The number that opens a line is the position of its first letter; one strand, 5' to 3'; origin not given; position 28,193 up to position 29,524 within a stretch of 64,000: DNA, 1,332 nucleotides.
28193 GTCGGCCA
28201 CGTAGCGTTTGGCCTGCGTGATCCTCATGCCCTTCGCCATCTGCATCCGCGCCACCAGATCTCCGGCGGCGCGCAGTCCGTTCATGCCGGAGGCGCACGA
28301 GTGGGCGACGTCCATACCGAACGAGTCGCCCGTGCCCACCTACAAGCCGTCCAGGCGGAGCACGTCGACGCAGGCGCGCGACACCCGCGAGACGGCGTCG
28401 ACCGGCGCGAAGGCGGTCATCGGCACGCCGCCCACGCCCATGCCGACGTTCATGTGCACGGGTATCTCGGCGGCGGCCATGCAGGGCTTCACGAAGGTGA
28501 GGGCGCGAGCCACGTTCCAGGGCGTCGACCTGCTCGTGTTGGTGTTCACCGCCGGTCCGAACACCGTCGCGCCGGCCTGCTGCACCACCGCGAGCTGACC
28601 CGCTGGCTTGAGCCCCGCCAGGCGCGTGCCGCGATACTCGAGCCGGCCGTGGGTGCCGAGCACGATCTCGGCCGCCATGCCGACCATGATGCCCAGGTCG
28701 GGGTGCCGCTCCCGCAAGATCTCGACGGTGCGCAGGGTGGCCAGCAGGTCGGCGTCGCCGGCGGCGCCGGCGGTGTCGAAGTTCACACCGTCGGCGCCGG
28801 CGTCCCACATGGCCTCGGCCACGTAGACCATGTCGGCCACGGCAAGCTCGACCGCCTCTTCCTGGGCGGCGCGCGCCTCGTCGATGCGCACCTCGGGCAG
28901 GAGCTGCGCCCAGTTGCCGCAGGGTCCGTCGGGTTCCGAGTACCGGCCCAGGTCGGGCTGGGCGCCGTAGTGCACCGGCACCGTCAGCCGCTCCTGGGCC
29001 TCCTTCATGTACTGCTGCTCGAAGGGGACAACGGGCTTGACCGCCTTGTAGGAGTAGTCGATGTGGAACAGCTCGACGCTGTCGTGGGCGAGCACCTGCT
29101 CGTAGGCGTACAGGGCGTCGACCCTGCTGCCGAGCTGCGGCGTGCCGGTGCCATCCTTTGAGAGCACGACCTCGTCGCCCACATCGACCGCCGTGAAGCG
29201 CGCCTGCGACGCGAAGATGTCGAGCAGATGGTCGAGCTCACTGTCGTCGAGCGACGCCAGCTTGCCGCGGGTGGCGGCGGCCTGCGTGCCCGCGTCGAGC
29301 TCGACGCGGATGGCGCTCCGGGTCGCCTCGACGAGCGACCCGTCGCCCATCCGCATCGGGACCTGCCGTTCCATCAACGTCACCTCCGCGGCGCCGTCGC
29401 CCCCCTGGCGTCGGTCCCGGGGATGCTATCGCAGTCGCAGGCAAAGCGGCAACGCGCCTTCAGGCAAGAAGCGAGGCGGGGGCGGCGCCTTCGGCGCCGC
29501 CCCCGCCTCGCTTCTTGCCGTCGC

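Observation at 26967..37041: The mtbB triplet lacks its usual partners here and is embedded in an accessory-looking mosaic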

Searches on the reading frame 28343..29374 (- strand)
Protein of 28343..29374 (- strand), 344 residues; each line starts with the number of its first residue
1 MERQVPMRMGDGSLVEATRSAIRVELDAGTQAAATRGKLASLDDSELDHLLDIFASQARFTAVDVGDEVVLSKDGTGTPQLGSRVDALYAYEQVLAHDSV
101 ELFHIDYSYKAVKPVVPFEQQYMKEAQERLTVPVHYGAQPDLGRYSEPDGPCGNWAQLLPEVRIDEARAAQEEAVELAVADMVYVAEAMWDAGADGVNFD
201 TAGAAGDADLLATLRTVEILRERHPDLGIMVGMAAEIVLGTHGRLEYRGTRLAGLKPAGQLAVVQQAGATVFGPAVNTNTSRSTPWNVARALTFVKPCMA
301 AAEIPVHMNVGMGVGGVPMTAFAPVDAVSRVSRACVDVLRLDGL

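Call 19: find_homologous_proteins(query=window:28343-29374:-, max_evalue=1e-10)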
Query seq(344 aa) (344 aa): 2324 proteins with E <= 1e-10 among 8000 candidates; the best 120 are listed.
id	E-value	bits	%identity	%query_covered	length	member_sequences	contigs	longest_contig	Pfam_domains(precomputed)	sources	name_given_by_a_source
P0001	9.6e-223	756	100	100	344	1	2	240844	PF09505.16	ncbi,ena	-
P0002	5.7e-222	754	100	100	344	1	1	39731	PF09505.16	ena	-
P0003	1.0e-208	710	94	100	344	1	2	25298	PF09505.16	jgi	jgi:dimethylamine--corrinoid protein Co-methyltransferase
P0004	3.7e-208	708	93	100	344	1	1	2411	PF09505.16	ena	-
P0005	7.5e-208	707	93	100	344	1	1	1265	PF09505.16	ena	-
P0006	7.9e-207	704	93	100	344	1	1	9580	PF09505.16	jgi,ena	-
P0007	1.3e-206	703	94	100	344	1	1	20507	PF09505.16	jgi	jgi:dimethylamine--corrinoid protein Co-methyltransferase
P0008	4.2e-204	695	91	100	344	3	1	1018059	PF09505.16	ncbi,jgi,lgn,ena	jgi:dimethylamine--corrinoid protein Co-methyltransferase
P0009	2.4e-200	683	91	98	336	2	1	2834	PF09505.16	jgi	jgi:dimethylamine--corrinoid protein Co-methyltransferase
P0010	1.1e-195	667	87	100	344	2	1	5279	PF09505.16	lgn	-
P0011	2.5e-193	660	85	100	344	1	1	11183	PF09505.16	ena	-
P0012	6.2e-193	658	86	100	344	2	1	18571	PF09505.16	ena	-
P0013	1.3e-190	651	84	100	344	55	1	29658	PF09505.16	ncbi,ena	-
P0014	1.5e-190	651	85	100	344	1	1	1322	PF09505.16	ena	-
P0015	5.6e-190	649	86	98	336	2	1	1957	PF09505.16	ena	-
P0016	6.2e-190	649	85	100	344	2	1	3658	PF09505.16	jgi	-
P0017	2.9e-189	646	86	98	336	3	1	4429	PF09505.16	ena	-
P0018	1.2e-188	644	86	98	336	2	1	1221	PF09505.16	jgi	-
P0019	1.9e-188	644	82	100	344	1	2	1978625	PF09505.16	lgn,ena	-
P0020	4.8e-188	642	83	100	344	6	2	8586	PF09505.16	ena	-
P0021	8.9e-188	641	83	100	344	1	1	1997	PF09505.16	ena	-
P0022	1.0e-187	641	83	99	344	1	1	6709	PF09505.16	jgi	jgi:dimethylamine---corrinoid protein Co-methyltransferase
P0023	1.4e-186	638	83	98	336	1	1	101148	PF09505.16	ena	-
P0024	1.7e-186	637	83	98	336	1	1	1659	PF09505.16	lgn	-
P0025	1.8e-186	637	83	100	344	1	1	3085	PF09505.16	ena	-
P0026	1.5e-182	624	82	100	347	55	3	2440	PF09505.16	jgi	jgi:dimethylamine--corrinoid protein Co-methyltransferase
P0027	3.3e-182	623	83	100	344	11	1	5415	PF09505.16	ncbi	-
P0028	5.9e-182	622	81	100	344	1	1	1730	PF09505.16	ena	-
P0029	7.8e-182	622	81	100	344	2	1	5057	PF09505.16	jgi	-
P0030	4.5e-178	610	79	100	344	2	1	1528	PF09505.16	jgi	-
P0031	7.3e-177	606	77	100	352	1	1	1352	PF09505.16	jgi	-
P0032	7.7e-177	606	78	100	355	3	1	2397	PF09505.16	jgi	jgi:dimethylamine---corrinoid protein Co-methyltransferase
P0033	2.4e-176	604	77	100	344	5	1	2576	PF09505.16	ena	-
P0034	1.9e-174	598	76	100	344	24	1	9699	PF09505.16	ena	-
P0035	9.2e-173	592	75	100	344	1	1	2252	PF09505.16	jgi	jgi:dimethylamine---corrinoid protein Co-methyltransferase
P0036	2.0e-172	591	82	94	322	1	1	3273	PF09505.16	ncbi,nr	ncbi:MAG TPA: [dimethylamine--corrinoid protein] Co-methyltransferase, partial [Thermoleophilia bact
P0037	1.7e-170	585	76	100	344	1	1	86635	PF09505.16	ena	-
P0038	1.8e-170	585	77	100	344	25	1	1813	PF09505.16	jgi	jgi:dimethylamine--corrinoid protein Co-methyltransferase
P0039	3.2e-170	584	77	100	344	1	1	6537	PF09505.16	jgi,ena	jgi:dimethylamine--corrinoid protein Co-methyltransferase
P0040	1.5e-169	582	74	100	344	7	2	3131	PF09505.16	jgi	-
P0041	2.7e-169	581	76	100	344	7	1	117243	PF09505.16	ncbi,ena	-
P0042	3.9e-169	580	77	100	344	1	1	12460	PF09505.16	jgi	-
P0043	4.4e-169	580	76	100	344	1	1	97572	PF09505.16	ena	-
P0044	7.3e-169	579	73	100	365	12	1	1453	PF09505.16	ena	-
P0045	1.5e-168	578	77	100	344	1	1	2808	PF09505.16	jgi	-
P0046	1.8e-168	578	72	100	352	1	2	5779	PF09505.16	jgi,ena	-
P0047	1.8e-168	578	76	100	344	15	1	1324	PF09505.16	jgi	jgi:dimethylamine--corrinoid protein Co-methyltransferase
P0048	1.8e-168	578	76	100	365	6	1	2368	PF09505.16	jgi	-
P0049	3.0e-168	577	76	100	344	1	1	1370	PF09505.16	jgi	-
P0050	5.6e-168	576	77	100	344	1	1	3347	PF09505.16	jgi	jgi:dimethylamine---corrinoid protein Co-methyltransferase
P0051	5.9e-168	576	76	100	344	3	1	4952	PF09505.16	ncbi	-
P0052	1.8e-167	575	75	100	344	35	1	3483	PF09505.16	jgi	-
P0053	1.9e-167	575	74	100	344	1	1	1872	PF09505.16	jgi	jgi:dimethylamine---corrinoid protein Co-methyltransferase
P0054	2.2e-167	574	72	100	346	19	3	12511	PF09505.16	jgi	jgi:dimethylamine--corrinoid protein Co-methyltransferase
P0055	6.3e-167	573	75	100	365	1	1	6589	PF09505.16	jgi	jgi:dimethylamine---corrinoid protein Co-methyltransferase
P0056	7.4e-167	573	75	100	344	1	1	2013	PF09505.16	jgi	jgi:dimethylamine---corrinoid protein Co-methyltransferase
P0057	9.6e-167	572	74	100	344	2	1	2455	PF09505.16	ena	-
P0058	3.8e-166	570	77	98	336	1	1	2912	PF09505.16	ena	-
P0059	1.2e-165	569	74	100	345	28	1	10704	PF09505.16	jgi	jgi:dimethylamine---corrinoid protein Co-methyltransferase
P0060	5.3e-165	567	76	100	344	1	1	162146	PF09505.16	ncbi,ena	-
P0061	7.1e-165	566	74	100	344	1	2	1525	PF09505.16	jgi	jgi:dimethylamine---corrinoid protein Co-methyltransferase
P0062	8.5e-165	566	74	100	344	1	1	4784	PF09505.16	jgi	jgi:dimethylamine--corrinoid protein Co-methyltransferase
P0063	1.4e-164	565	75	98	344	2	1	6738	PF09505.16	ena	-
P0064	1.4e-164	565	74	98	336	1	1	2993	PF09505.16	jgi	jgi:dimethylamine---corrinoid protein Co-methyltransferase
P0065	1.7e-164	565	74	100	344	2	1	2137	PF09505.16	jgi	jgi:dimethylamine--corrinoid protein Co-methyltransferase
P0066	2.2e-164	565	74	100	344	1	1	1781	PF09505.16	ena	-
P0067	4.5e-164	564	75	100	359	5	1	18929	PF09505.16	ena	-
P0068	1.1e-163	562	74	100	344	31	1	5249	PF09505.16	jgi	jgi:dimethylamine---corrinoid protein Co-methyltransferase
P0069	1.4e-163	562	74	100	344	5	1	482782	PF09505.16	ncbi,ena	-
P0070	1.4e-163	562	75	100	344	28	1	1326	PF09505.16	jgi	jgi:dimethylamine--corrinoid protein Co-methyltransferase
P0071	1.6e-163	562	75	100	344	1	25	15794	PF09505.16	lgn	-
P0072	1.8e-163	562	74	100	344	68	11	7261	PF09505.16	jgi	-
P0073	2.6e-163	561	74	100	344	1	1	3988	PF09505.16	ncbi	-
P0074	2.8e-163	561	74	100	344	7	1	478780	PF09505.16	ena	-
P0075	7.0e-163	560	73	100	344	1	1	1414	PF09505.16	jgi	jgi:dimethylamine---corrinoid protein Co-methyltransferase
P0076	6.4e-162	557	73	100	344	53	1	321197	PF09505.16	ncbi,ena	-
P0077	7.6e-162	556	74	100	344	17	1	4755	PF09505.16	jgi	-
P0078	9.1e-162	556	72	100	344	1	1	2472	PF09505.16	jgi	jgi:dimethylamine---corrinoid protein Co-methyltransferase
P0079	1.3e-161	556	69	100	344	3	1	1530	PF09505.16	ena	-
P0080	2.2e-161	555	73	100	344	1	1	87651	PF09505.16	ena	-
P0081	4.1e-161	554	73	100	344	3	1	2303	PF09505.16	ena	-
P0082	4.4e-161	554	73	100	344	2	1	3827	PF09505.16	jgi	jgi:dimethylamine--corrinoid protein Co-methyltransferase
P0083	4.5e-161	554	73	100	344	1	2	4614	PF09505.16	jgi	jgi:dimethylamine---corrinoid protein Co-methyltransferase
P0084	6.7e-161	553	73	100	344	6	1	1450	PF09505.16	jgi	jgi:dimethylamine---corrinoid protein Co-methyltransferase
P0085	7.1e-161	553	74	100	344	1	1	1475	PF09505.16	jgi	-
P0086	9.3e-161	553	73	100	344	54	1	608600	PF09505.16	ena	-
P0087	1.1e-160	553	73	100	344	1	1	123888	PF09505.16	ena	-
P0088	1.1e-160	552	72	100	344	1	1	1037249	PF09505.16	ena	-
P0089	2.9e-160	551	73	100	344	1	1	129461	PF09505.16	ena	-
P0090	9.8e-160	549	71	100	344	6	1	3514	PF09505.16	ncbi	-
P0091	1.3e-159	549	73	100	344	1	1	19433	PF09505.16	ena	-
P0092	2.2e-159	548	73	100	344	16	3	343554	PF09505.16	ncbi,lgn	-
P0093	3.8e-159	547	76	95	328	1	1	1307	PF09505.16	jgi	jgi:dimethylamine--corrinoid protein Co-methyltransferase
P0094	4.2e-159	547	73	100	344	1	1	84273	PF09505.16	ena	-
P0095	6.5e-159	547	72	100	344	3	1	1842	PF09505.16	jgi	jgi:dimethylamine--corrinoid protein Co-methyltransferase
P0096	1.6e-158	545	71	100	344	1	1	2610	PF09505.16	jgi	jgi:dimethylamine--corrinoid protein Co-methyltransferase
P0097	1.0e-157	543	74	98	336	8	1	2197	PF09505.16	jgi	jgi:dimethylamine--corrinoid protein Co-methyltransferase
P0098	2.9e-157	541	71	100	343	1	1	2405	PF09505.16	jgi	jgi:dimethylamine--corrinoid protein Co-methyltransferase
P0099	2.5e-156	538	79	88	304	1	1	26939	PF09505.16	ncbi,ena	-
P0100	4.8e-156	537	70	100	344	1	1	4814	PF09505.16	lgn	-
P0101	5.3e-156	537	72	99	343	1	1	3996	PF09505.16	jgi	jgi:dimethylamine--corrinoid protein Co-methyltransferase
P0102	6.3e-156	537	69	100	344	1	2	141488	PF09505.16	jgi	-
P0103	2.3e-155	535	69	100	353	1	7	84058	PF09505.16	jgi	jgi:dimethylamine--corrinoid protein Co-methyltransferase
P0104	2.4e-155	535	68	100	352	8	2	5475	PF09505.16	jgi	jgi:dimethylamine--corrinoid protein Co-methyltransferase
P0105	4.2e-155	534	71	100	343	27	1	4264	PF09505.16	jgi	jgi:dimethylamine--corrinoid protein Co-methyltransferase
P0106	6.2e-155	534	73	98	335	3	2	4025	PF09505.16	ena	-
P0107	1.2e-154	533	74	98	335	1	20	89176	PF09505.16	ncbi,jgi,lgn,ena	-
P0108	2.4e-154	532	71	100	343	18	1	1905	PF09505.16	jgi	-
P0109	4.1e-154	531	72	100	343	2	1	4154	PF09505.16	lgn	-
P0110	9.4e-154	530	70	98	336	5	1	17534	PF09505.16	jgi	jgi:dimethylamine--corrinoid protein Co-methyltransferase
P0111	2.2e-153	528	71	100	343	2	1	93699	PF09505.16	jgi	-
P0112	1.8e-152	525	69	100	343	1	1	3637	PF09505.16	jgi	jgi:dimethylamine--corrinoid protein Co-methyltransferase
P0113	4.4e-149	514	68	100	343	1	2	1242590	PF09505.16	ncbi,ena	-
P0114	1.1e-148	513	69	100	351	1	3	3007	PF09505.16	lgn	-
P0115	3.1e-147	508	65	100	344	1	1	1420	PF09505.16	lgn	-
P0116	5.6e-147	507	68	100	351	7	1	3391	PF09505.16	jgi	-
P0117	6.7e-147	507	67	100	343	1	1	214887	PF09505.16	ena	-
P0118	6.8e-147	507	86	78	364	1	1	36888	PF09505.16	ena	-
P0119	3.0e-146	505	66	100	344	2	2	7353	PF09505.16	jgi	jgi:dimethylamine--corrinoid protein Co-methyltransferase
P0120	3.5e-146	505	66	100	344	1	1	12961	PF09505.16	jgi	jgi:dimethylamine--corrinoid protein Co-methyltransferase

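Call 20: find_encoding_contigs(protein=P0001, flank=10000, max_places=4)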
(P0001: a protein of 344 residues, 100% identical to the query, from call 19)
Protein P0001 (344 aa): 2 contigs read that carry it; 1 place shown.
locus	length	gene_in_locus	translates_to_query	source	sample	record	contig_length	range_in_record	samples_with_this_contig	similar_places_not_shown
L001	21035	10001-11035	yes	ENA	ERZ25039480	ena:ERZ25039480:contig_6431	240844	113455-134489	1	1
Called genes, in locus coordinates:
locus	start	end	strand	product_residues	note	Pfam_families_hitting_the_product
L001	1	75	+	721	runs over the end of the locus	PF07690:MFS_1, PF03358:FMN_red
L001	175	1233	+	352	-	-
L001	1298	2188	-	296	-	PF00583:Acetyltransf_1, PF13527:Acetyltransf_9 (weak), PF13673:Acetyltransf_10 (weak), PF13508:Acetyltransf_7, PF18014:Acetyltransf_18 (weak)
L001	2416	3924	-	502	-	PF00324:AA_permease, PF13520:AA_permease_2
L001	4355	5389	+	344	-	PF09505:Dimeth_Pyl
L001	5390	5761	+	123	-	PF09505:Dimeth_Pyl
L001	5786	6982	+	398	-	PF00389:2-Hacid_dh, PF02826:2-Hacid_dh_C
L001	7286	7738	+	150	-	-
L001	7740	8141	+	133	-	-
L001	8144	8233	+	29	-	-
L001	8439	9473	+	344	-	PF09505:Dimeth_Pyl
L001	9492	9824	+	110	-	PF09505:Dimeth_Pyl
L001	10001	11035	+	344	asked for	PF09505:Dimeth_Pyl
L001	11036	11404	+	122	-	PF09505:Dimeth_Pyl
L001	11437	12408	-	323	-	PF01791:DeoC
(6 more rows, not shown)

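Call 21: find_encoding_contigs(protein=P0008, flank=10000, max_places=3)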
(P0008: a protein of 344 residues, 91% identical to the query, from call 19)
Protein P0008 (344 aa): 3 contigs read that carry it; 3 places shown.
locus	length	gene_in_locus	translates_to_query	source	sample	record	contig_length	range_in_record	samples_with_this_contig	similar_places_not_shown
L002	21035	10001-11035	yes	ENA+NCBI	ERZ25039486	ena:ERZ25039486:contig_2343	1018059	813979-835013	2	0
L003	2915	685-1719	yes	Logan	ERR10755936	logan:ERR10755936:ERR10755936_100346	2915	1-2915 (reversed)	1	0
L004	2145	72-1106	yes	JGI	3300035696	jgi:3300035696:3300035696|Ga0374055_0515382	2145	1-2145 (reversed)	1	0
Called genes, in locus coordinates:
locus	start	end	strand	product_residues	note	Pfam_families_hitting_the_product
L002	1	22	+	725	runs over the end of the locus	PF07690:MFS_1, PF03358:FMN_red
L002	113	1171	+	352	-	-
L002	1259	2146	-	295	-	PF13527:Acetyltransf_9, PF13673:Acetyltransf_10, PF00583:Acetyltransf_1, PF13508:Acetyltransf_7, PF18014:Acetyltransf_18 (weak)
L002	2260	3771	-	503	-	PF00324:AA_permease, PF13520:AA_permease_2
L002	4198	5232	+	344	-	PF09505:Dimeth_Pyl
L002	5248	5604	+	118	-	PF09505:Dimeth_Pyl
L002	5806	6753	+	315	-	PF00389:2-Hacid_dh, PF02826:2-Hacid_dh_C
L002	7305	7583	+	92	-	-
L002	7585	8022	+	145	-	PF01850:PIN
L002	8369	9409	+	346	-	PF09505:Dimeth_Pyl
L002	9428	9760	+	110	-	PF09505:Dimeth_Pyl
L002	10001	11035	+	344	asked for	PF09505:Dimeth_Pyl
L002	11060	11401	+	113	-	PF09505:Dimeth_Pyl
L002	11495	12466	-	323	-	PF01791:DeoC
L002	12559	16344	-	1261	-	PF01590:GAF (weak), PF01590:GAF, PF13185:GAF_2 (weak), PF01590:GAF, PF13185:GAF_2, PF01966:HD, PF13487:HD_5, PF00990:GGDEF, +1 more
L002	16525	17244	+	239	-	PF00117:GATase, PF07722:Peptidase_C26 (weak)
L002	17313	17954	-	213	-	PF00702:Hydrolase (weak), PF13419:HAD_2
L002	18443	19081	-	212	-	PF00702:Hydrolase (faint), PF13242:Hydrolase_like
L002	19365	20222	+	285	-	PF19420:DDAH_eukar, PF02274:ADI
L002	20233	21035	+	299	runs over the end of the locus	PF00795:CN_hydrolase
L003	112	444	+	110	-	PF09505:Dimeth_Pyl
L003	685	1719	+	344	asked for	PF09505:Dimeth_Pyl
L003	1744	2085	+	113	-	PF09505:Dimeth_Pyl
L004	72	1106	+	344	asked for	PF09505:Dimeth_Pyl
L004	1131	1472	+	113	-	PF09505:Dimeth_Pyl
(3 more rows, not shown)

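Call 22: list_cluster_members(proteins=[P0001, P0008, P0013, P0019, P0041, P0060, P0069, P0076, P0092, P0113])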
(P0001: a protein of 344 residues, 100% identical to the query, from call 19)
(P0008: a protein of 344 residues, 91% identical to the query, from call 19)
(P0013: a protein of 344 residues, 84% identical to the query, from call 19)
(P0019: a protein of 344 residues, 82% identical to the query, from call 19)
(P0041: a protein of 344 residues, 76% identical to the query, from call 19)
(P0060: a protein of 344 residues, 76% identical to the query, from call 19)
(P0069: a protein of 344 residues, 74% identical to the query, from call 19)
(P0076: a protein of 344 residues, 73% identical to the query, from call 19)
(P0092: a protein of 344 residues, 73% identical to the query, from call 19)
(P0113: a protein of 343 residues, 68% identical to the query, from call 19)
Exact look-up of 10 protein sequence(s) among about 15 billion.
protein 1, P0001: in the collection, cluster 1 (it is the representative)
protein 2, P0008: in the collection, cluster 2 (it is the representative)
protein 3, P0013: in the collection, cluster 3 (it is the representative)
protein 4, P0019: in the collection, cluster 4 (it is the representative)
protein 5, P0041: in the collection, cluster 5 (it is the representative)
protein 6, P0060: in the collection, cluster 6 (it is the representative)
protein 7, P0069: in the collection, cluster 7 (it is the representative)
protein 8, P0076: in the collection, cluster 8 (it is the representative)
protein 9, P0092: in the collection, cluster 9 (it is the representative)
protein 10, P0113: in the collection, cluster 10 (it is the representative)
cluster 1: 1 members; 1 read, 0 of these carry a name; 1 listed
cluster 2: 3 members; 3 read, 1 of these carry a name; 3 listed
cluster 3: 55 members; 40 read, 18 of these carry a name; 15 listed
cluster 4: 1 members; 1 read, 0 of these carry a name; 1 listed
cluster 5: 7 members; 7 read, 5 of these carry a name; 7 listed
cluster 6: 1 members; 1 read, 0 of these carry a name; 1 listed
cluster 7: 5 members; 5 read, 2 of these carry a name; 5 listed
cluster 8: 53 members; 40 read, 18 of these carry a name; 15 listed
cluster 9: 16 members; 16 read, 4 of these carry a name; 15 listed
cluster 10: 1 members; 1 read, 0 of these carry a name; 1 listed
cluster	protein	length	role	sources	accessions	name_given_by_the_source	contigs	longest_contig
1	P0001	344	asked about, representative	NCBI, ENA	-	-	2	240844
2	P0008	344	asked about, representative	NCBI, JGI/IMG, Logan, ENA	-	dimethylamine--corrinoid protein Co-methyltransferase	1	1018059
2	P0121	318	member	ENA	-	-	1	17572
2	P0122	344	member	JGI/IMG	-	-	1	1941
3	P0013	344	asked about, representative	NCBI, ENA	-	-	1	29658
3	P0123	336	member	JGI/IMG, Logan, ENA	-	dimethylamine--corrinoid protein Co-methyltransferase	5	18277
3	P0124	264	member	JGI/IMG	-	dimethylamine--corrinoid protein Co-methyltransferase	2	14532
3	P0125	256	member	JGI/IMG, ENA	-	dimethylamine--corrinoid protein Co-methyltransferase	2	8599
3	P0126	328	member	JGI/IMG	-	dimethylamine--corrinoid protein Co-methyltransferase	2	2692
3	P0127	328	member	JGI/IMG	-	dimethylamine--corrinoid protein Co-methyltransferase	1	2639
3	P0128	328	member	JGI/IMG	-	dimethylamine--corrinoid protein Co-methyltransferase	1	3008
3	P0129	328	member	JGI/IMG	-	dimethylamine--corrinoid protein Co-methyltransferase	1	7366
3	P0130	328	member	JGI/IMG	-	dimethylamine--corrinoid protein Co-methyltransferase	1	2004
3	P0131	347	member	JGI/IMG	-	dimethylamine--corrinoid protein Co-methyltransferase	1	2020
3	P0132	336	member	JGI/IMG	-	dimethylamine--corrinoid protein Co-methyltransferase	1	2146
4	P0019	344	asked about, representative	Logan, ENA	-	-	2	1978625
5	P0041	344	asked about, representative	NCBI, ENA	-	-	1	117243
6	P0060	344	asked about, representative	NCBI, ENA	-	-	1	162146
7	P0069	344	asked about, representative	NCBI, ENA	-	-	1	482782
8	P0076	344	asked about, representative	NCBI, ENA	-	-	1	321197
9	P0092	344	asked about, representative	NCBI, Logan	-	-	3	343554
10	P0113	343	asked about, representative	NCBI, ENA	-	-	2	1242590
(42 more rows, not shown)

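Call 27: find_encoding_contigs(protein=P0019, flank=10000, max_places=2)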
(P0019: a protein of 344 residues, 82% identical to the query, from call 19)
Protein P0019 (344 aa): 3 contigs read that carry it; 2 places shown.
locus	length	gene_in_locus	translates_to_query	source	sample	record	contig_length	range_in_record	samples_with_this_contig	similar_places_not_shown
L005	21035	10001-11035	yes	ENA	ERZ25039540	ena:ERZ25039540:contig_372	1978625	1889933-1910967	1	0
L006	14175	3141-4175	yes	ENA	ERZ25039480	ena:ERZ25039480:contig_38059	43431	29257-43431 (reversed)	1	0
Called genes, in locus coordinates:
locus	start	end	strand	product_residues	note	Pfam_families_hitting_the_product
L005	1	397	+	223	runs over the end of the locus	-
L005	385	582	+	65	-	-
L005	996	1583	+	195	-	-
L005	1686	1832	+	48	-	-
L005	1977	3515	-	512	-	PF00324:AA_permease, PF13520:AA_permease_2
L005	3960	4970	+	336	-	PF09505:Dimeth_Pyl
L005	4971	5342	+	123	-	PF09505:Dimeth_Pyl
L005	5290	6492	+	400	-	PF00389:2-Hacid_dh, PF02826:2-Hacid_dh_C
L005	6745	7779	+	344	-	PF09505:Dimeth_Pyl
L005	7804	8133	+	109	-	PF09505:Dimeth_Pyl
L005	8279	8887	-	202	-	-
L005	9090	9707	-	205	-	-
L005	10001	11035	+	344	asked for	PF09505:Dimeth_Pyl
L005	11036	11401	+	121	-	PF09505:Dimeth_Pyl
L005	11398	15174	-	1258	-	PF01590:GAF, PF01590:GAF, PF13185:GAF_2, PF13492:GAF_3, PF01590:GAF, PF13185:GAF_2, PF01966:HD, PF13487:HD_5, +3 more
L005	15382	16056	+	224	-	PF13620:CarboxypepD_reg (weak), PF13715:CarbopepD_reg_2 (weak)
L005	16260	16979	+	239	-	PF00117:GATase, PF07722:Peptidase_C26 (weak)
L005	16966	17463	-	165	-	PF13581:HATPase_c_2, PF02518:HATPase_c (weak)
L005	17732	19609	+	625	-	PF13320:GH123_cat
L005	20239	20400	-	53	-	-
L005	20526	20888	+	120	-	-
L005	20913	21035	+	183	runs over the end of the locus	-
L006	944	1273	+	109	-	PF09505:Dimeth_Pyl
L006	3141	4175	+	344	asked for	PF09505:Dimeth_Pyl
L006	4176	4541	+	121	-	PF09505:Dimeth_Pyl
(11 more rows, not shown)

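Call 28: find_encoding_contigs(protein=P0113, flank=10000, max_places=2)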
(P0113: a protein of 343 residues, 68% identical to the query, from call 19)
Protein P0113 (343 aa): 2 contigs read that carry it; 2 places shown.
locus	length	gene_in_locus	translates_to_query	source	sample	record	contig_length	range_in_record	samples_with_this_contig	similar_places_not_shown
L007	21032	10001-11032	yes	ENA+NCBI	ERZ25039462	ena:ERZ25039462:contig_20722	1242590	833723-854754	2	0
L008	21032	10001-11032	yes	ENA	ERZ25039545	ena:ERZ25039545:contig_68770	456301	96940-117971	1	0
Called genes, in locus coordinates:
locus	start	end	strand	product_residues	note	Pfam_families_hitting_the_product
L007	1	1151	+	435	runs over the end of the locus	PF00563:EAL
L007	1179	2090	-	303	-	PF00990:GGDEF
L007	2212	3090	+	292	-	PF01975:SurE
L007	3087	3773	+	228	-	PF00702:Hydrolase, PF12710:HAD, PF13419:HAD_2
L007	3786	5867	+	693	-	PF22745:Nlig-Ia, PF01653:DNA_ligase_aden, PF03120:OB_DNA_ligase, PF03119:DNA_ligase_ZBD, PF12826:HHH_2, PF14520:HHH_5 (weak), PF00533:BRCT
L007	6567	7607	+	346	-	PF00389:2-Hacid_dh, PF02826:2-Hacid_dh_C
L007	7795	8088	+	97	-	PF08734:GYD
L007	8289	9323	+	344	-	PF09505:Dimeth_Pyl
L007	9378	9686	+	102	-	PF09505:Dimeth_Pyl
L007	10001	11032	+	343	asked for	PF09505:Dimeth_Pyl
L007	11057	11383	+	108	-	PF09505:Dimeth_Pyl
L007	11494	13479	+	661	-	PF01590:GAF, PF13185:GAF_2, PF00990:GGDEF, PF13487:HD_5, PF01966:HD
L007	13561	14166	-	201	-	PF01791:DeoC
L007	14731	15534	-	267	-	PF03150:CCP_MauG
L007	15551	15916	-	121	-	PF03150:CCP_MauG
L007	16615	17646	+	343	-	PF01276:OKR_DC_1, PF03711:OKR_DC_1_C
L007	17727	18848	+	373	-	PF12385:Peptidase_C70 (weak), PF13529:Peptidase_C39_2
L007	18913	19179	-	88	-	-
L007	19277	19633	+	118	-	PF00355:Rieske, PF13806:Rieske_2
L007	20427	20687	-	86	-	-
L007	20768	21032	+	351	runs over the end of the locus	PF13088:BNR_2 (weak)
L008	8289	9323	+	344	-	PF09505:Dimeth_Pyl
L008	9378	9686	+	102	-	PF09505:Dimeth_Pyl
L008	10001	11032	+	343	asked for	PF09505:Dimeth_Pyl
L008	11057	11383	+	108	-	PF09505:Dimeth_Pyl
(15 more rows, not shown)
